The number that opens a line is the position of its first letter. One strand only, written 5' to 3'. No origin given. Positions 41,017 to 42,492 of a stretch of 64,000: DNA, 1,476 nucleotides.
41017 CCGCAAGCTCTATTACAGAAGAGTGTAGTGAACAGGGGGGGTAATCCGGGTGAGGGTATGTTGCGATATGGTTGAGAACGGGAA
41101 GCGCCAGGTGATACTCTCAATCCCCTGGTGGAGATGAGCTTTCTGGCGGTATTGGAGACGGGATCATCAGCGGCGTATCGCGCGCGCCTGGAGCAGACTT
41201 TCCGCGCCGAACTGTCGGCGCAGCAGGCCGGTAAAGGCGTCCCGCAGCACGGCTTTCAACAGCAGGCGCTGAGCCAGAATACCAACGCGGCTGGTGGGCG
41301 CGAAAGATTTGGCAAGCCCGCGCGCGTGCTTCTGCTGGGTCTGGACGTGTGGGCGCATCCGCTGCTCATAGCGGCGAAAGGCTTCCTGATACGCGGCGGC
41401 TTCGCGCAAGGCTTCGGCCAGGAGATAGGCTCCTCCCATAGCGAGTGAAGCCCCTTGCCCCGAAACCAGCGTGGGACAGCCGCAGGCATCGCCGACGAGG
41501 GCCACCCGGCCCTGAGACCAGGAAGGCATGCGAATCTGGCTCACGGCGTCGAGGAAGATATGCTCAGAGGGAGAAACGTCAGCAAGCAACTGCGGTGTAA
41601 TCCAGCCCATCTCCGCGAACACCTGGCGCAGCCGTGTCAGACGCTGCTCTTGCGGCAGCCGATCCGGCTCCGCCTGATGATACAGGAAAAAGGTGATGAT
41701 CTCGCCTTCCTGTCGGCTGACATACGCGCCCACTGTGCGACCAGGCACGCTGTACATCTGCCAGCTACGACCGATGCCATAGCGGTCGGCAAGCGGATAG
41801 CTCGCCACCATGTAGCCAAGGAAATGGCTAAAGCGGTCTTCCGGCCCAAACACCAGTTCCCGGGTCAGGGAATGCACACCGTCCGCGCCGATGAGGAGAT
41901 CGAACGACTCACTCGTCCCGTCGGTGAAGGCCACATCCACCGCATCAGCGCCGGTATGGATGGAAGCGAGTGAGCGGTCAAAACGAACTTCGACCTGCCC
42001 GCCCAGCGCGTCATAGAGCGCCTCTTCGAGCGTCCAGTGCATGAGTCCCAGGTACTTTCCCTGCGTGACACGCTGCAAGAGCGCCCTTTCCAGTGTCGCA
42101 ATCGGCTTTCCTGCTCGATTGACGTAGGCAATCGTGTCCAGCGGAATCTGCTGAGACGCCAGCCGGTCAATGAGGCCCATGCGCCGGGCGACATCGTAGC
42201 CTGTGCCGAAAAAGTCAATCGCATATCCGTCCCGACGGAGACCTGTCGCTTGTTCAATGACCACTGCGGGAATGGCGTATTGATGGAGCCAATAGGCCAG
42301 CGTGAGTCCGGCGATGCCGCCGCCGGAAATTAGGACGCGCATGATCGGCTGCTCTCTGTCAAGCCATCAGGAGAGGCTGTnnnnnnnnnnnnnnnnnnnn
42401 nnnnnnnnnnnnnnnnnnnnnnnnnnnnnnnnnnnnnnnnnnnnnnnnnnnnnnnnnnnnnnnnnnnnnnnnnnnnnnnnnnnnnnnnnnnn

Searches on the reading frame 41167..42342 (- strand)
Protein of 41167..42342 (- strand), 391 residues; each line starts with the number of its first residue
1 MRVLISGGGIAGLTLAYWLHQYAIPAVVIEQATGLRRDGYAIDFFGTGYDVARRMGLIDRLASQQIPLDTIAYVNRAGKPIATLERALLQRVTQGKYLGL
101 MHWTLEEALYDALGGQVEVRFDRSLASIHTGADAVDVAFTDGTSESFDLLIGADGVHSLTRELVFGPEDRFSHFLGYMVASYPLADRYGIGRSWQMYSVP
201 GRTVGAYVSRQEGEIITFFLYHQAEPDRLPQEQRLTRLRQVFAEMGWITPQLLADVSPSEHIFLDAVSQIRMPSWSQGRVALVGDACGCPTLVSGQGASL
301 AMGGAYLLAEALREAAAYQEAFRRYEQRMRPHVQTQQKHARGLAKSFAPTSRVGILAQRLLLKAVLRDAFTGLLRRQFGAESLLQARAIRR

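Call 96: search_protein_families(library=pfam, proteins=[window:41167-42342:-], max_evalue=0.00001)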
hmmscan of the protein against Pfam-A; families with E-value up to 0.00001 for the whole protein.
window:41167-42342:- (391 aa): 1 family
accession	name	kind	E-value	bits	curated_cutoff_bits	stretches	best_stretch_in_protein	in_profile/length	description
PF01494.25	FAD_binding_3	-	2.3e-22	80.1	22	1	2-335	3-344/349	FAD binding domain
